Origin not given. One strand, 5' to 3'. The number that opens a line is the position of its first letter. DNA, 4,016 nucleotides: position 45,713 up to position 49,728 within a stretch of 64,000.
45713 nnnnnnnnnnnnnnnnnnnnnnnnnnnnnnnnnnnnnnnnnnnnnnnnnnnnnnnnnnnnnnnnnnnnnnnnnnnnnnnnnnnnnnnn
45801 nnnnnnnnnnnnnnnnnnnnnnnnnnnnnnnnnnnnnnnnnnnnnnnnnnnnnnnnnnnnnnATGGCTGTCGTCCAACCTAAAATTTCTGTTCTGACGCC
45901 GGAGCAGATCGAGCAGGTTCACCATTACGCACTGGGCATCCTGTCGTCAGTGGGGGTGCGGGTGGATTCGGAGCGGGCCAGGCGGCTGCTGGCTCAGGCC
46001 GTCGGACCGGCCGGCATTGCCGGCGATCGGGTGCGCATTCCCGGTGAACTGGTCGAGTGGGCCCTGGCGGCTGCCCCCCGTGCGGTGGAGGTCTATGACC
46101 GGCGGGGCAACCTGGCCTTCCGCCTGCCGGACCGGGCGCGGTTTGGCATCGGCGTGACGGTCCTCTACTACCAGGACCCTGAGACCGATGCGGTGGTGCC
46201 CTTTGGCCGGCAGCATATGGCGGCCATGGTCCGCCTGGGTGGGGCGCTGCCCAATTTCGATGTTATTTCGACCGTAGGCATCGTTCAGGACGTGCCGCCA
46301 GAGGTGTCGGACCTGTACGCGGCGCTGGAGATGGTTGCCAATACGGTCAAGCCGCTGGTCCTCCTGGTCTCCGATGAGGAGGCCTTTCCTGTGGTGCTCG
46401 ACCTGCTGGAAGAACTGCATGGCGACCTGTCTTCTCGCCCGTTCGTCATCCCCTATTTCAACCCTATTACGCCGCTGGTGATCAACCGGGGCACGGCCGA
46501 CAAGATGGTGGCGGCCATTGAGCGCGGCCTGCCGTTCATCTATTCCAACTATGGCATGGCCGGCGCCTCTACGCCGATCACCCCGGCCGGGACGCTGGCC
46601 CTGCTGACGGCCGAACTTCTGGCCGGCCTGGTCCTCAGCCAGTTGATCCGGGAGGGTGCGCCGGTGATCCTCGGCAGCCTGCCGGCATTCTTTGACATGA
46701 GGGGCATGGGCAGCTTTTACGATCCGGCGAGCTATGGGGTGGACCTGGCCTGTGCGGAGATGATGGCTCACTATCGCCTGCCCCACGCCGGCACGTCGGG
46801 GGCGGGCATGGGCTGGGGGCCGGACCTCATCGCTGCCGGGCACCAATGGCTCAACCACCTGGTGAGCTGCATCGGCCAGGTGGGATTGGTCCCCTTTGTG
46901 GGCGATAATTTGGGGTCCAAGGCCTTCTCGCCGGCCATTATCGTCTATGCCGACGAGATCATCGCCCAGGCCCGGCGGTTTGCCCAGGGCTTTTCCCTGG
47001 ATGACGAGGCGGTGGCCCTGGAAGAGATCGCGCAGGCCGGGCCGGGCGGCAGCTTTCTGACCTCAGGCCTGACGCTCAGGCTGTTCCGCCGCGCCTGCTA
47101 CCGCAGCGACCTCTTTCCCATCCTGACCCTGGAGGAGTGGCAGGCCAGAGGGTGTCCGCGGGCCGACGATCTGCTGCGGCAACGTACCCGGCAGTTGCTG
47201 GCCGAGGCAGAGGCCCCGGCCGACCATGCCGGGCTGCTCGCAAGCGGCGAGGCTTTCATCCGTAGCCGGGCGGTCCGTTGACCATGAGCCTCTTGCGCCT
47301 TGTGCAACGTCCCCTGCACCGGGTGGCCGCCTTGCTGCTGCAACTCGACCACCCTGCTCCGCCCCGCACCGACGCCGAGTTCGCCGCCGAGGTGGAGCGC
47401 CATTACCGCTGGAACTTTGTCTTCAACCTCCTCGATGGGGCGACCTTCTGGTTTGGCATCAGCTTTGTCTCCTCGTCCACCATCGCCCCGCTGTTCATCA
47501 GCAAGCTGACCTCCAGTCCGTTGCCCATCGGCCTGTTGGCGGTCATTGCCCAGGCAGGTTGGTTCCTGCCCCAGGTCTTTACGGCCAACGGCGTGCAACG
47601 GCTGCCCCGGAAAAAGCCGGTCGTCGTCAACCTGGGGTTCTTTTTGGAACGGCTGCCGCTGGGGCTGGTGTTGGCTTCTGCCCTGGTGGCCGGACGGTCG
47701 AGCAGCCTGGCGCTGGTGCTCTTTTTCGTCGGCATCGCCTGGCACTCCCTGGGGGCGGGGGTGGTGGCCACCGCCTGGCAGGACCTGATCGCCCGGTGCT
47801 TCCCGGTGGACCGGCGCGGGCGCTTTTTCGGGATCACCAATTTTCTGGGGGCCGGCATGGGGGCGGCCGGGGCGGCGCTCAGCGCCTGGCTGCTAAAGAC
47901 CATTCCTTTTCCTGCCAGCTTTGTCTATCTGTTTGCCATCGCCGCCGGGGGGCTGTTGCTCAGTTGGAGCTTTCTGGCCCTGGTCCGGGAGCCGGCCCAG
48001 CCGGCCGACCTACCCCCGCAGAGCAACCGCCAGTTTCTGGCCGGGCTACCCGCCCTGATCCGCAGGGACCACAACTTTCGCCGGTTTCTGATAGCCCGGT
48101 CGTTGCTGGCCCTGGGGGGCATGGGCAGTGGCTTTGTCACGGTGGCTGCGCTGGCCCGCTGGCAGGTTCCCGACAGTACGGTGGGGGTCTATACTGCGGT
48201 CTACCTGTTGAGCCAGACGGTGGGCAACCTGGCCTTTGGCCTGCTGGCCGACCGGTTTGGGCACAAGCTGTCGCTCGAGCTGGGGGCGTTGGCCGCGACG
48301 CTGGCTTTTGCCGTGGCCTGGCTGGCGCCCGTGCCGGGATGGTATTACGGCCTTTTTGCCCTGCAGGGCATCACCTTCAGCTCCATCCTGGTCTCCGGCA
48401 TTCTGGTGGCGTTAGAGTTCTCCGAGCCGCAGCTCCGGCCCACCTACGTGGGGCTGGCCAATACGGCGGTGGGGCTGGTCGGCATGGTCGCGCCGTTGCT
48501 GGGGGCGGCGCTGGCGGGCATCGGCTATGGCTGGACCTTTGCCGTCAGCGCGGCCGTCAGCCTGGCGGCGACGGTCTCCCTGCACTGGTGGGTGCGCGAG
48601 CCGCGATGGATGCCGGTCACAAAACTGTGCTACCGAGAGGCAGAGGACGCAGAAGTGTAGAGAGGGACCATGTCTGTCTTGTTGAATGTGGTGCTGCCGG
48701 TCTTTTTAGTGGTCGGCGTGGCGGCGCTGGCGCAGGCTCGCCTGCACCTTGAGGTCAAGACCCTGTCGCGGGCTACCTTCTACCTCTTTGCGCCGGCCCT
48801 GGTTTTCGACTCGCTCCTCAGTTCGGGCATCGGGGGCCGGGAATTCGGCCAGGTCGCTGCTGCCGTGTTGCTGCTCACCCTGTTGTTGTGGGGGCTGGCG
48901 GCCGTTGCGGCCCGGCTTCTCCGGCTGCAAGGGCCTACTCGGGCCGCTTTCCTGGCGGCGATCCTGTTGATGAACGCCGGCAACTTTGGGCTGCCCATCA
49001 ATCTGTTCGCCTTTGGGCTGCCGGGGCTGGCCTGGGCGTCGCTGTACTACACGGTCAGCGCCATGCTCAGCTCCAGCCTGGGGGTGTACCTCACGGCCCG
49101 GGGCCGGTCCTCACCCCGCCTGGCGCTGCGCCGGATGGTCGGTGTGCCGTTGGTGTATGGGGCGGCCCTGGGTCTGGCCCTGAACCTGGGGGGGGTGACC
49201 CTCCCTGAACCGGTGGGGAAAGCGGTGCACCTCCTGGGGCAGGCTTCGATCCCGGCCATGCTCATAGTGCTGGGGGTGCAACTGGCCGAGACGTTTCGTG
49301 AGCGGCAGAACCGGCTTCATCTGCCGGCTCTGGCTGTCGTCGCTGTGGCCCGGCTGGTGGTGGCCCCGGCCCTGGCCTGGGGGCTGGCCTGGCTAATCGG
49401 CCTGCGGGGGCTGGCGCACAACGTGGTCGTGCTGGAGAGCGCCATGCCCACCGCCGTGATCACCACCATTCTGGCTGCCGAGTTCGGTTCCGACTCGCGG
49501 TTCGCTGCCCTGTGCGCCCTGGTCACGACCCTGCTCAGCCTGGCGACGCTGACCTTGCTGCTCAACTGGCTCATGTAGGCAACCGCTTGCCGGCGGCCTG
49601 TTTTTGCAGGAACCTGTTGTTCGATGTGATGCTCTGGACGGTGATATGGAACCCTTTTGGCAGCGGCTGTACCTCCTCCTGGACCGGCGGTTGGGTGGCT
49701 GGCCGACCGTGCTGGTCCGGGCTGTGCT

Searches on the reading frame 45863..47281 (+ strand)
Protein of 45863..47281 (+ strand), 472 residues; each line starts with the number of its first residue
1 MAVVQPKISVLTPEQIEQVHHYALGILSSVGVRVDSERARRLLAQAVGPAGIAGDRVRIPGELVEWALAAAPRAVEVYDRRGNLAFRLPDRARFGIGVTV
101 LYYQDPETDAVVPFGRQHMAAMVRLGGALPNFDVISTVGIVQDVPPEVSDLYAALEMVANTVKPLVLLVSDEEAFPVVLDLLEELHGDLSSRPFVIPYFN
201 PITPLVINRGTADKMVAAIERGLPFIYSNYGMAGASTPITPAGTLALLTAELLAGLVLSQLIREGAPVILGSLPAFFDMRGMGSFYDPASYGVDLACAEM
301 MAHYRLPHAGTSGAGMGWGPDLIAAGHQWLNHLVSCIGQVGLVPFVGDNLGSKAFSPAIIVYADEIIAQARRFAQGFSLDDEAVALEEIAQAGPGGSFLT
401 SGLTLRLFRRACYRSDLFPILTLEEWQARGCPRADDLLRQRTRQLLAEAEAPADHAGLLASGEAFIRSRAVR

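Call 11: search_protein_families(library=pfam, proteins=[window:45863-47281:+])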
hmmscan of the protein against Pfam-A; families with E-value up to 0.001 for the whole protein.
window:45863-47281:+ (472 aa): 1 family
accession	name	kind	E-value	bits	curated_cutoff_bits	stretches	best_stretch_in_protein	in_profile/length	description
PF06253.16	MTTB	-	3e-54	184.3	25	1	6-469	29-495/500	Trimethylamine methyltransferase (MTTB)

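Call 12: find_encoding_contigs(protein=window:45863-47281:+, flank=3000, max_places=10)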
Protein window:45863-47281:+ (472 aa): 2 contigs read that carry it; 1 place shown.
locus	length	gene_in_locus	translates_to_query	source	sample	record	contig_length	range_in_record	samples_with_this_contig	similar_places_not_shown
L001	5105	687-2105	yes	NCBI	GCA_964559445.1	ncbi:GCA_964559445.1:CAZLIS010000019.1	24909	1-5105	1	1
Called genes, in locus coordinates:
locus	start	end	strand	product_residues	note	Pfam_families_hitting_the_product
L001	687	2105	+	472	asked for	PF06253:MTTB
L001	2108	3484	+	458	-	PF07690:MFS_1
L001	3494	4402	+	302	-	PF03547:Mem_trans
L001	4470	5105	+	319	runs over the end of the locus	PF03631:Virul_fac_BrkB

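Call 19: find_homologous_proteins(query=window:45863-47281:+, max_evalue=1e-50)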
Query window:45863-47281:+ (472 aa): 2968 proteins with E <= 1e-50 among 8000 candidates; the best 120 are listed.
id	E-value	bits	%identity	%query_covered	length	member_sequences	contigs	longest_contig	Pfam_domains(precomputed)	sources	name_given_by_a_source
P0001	2.8e-298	1007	97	100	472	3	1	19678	PF06253.17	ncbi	-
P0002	2.2e-275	932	89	100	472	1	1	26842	PF06253.17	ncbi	-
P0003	6.3e-273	924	88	100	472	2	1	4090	PF06253.17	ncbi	-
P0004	6.1e-267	904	86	99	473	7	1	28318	PF06253.17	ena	-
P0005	6.3e-241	818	76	100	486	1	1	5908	PF06253.17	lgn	-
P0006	5.4e-239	812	78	98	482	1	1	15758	PF06253.17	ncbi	-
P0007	1.9e-238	810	75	100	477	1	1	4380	PF06253.17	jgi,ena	-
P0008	1.3e-236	804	76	99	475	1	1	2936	PF06253.17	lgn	-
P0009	1.9e-236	803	75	99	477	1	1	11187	PF06253.17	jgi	jgi:trimethylamine--corrinoid protein Co-methyltransferase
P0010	7.6e-236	801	76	100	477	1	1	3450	PF06253.17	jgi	jgi:trimethylamine--corrinoid protein Co-methyltransferase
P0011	3.8e-235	799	75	99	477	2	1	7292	PF06253.17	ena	-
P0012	5.0e-235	799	76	100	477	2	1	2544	PF06253.17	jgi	jgi:trimethylamine:corrinoid methyltransferase-like protein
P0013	1.1e-234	797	74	100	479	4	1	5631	PF06253.17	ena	-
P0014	1.6e-233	794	75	99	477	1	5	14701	PF06253.17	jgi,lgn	jgi:trimethylamine--corrinoid protein Co-methyltransferase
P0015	1.7e-233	794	74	100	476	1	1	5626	PF06253.17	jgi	jgi:trimethylamine--corrinoid protein Co-methyltransferase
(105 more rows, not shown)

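Call 20: find_encoding_contigs(protein=P0001, flank=10000, max_places=3)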
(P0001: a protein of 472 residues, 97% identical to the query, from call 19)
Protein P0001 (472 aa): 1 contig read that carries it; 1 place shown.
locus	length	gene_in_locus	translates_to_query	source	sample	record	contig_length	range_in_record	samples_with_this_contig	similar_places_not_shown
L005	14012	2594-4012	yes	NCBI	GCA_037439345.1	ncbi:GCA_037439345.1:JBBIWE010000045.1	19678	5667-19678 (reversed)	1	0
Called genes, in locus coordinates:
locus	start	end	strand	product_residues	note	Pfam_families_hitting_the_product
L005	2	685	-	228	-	?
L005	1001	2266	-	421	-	PF00535:Glycos_transf_2, PF10111:Glyco_tranf_2_2 (weak), PF13641:Glyco_tranf_2_3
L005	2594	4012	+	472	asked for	PF06253:MTTB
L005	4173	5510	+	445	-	PF07690:MFS_1 (weak), PF00083:Sugar_tr (weak), PF07690:MFS_1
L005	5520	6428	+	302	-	PF03547:Mem_trans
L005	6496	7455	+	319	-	PF03631:Virul_fac_BrkB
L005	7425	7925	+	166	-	PF04306:DUF456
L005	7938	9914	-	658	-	PF00072:Response_reg, PF01590:GAF, PF13185:GAF_2, PF13492:GAF_3, PF00989:PAS, PF08448:PAS_4 (weak), PF13188:PAS_8 (faint), PF00211:Guanylate_cyc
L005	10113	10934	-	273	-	PF00753:Lactamase_B (weak), PF23023:Anti-Pycsar_Apyc1, PF12706:Lactamase_B_2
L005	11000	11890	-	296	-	PF00072:Response_reg, PF01590:GAF, PF13185:GAF_2 (weak), PF13492:GAF_3 (weak)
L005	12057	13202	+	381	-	PF16402:DUF5010 (faint), PF16317:Glyco_hydro_99, PF03659:Glyco_hydro_71, PF14307:Glyco_tran_WbsX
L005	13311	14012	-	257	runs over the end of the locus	PF00849:PseudoU_synth_2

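Call 21: find_encoding_contigs(protein=P0002, flank=10000, max_places=3)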
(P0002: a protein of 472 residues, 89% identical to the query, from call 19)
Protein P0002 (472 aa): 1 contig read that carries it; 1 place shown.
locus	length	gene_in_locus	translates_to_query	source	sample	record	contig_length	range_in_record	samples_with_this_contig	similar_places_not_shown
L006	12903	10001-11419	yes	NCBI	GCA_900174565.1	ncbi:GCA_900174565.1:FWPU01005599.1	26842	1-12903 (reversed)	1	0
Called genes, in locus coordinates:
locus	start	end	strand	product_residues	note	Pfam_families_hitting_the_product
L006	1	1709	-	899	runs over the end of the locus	PF13088:BNR_2 (weak), PF15892:BNR_4 (faint)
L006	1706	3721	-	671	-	PF13522:GATase_6, PF13537:GATase_7, PF12481:DUF3700 (faint), PF00733:Asn_synthase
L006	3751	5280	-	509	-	PF00501:AMP-binding, PF13193:AMP-binding_C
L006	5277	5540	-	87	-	PF00550:PP-binding (weak)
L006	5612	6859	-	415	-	PF00535:Glycos_transf_2, PF10111:Glyco_tranf_2_2, PF13641:Glyco_tranf_2_3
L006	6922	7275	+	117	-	-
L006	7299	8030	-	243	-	PF00072:Response_reg, PF00486:Trans_reg_C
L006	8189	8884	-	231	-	PF00072:Response_reg, PF00486:Trans_reg_C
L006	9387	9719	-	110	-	-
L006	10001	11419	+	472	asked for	PF06253:MTTB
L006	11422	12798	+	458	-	PF07690:MFS_1, PF00083:Sugar_tr, PF07690:MFS_1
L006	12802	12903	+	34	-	?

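Call 22: find_encoding_contigs(protein=P0004, flank=10000, max_places=3)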
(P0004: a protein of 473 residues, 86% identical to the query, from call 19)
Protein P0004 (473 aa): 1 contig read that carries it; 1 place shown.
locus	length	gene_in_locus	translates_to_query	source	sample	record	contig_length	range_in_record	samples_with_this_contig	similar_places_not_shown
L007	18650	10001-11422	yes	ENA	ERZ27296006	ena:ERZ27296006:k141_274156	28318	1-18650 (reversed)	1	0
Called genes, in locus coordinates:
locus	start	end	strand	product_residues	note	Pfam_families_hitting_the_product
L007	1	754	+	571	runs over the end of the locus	-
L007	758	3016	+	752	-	-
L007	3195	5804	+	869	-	PF02861:Clp_N, PF23569:NBD_SMAX1, PF00004:AAA, PF17871:AAA_lid_9, PF00004:AAA, PF07724:AAA_2, PF07728:AAA_5, PF10431:ClpB_D2-small, +9 more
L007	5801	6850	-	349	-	PF00583:Acetyltransf_1, PF13673:Acetyltransf_10, PF13508:Acetyltransf_7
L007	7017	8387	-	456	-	PF07690:MFS_1, PF12832:MFS_1_like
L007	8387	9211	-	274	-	PF01061:ABC2_membrane, PF12698:ABC2_membrane_3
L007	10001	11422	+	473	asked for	PF06253:MTTB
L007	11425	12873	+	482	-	PF07690:MFS_1 (weak), PF00083:Sugar_tr (weak), PF07690:MFS_1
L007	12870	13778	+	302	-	PF03547:Mem_trans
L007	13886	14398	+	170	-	PF04306:DUF456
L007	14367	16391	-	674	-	PF00072:Response_reg, PF01590:GAF, PF13185:GAF_2, PF13492:GAF_3, PF00989:PAS (weak), PF08448:PAS_4, PF13426:PAS_9, PF00211:Guanylate_cyc, +2 more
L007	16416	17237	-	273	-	PF23023:Anti-Pycsar_Apyc1, PF12706:Lactamase_B_2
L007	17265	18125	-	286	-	PF00072:Response_reg, PF01590:GAF, PF13185:GAF_2 (weak)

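Call 23: find_encoding_contigs(protein=P0006, flank=10000, max_places=3)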
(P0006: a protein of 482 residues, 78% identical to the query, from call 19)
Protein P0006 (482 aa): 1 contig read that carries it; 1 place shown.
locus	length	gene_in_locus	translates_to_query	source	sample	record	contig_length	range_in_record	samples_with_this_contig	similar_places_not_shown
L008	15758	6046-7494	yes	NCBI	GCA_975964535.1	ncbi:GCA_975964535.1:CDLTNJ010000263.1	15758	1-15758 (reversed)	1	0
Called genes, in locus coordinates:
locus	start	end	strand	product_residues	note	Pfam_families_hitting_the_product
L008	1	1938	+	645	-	?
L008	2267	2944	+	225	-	PF00293:NUDIX, PF19368:WHD_AraR, PF21906:WHD_NrtR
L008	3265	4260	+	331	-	PF04015:DUF362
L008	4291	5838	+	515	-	PF12801:Fer4_5, PF14697:Fer4_21 (faint), PF12801:Fer4_5 (weak), PF00037:Fer4 (faint), PF12837:Fer4_6 (faint), PF13183:Fer4_8 (faint), PF12838:Fer4_7 (weak), PF13187:Fer4_9 (weak), +2 more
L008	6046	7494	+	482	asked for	PF06253:MTTB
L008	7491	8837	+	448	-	PF07690:MFS_1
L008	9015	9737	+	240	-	PF00857:Isochorismatase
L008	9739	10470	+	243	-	PF02540:NAD_synthase, PF03054:tRNA_Me_trans (faint)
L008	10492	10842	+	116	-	PF02627:CMD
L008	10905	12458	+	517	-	PF17767:NAPRTase_N, PF17956:NAPRTase_C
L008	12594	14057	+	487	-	PF06782:UPF0236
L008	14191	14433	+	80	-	PF14451:Ub-Mut7C (weak), PF02597:ThiS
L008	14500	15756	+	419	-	?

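Call 65: find_encoding_contigs(protein=P0003, flank=3000, max_places=3)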
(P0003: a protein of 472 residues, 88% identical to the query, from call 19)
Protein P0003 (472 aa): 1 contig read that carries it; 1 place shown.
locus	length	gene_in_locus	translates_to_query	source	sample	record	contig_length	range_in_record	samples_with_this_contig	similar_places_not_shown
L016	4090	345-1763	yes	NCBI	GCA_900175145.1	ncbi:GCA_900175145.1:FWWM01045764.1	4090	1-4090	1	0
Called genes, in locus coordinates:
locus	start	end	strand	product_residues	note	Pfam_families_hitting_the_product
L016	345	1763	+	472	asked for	PF06253:MTTB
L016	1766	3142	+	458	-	PF07690:MFS_1 (weak), PF00083:Sugar_tr (weak), PF07690:MFS_1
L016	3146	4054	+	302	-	PF03547:Mem_trans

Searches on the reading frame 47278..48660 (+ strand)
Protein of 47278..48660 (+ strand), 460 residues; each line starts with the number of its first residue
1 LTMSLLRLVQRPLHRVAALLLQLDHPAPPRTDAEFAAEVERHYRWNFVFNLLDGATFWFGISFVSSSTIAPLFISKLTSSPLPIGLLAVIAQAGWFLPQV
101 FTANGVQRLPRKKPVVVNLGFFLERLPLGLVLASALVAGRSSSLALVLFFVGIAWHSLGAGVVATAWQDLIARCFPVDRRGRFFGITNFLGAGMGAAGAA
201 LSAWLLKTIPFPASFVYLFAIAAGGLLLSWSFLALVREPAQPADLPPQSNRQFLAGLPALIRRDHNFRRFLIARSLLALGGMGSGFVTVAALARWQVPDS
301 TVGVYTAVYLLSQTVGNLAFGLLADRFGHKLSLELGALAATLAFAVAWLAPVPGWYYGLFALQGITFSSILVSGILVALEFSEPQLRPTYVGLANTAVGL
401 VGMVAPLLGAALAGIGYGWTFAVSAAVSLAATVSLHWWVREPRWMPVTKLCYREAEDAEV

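Call 11: search_protein_families(library=pfam, proteins=[window:47278-48660:+])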
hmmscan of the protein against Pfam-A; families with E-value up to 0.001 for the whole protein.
window:47278-48660:+ (460 aa): 2 families
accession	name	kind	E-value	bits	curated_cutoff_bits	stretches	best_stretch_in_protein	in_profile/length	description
PF07690.21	MFS_1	-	1.4e-25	90.4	33.4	2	284-442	15-176/347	Major Facilitator Superfamily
PF00083.30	Sugar_tr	-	3.1e-05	23.5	22.3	1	298-455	44-207/452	Sugar (and other) transporter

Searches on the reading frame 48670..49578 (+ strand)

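Call 11: search_protein_families(library=pfam, proteins=[window:48670-49578:+])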
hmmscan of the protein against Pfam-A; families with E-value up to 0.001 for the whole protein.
window:48670-49578:+ (302 aa): 1 family
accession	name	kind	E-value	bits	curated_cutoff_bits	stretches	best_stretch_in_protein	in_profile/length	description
PF03547.23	Mem_trans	-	2e-24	86.3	25.7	1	8-297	6-342/343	Membrane transport protein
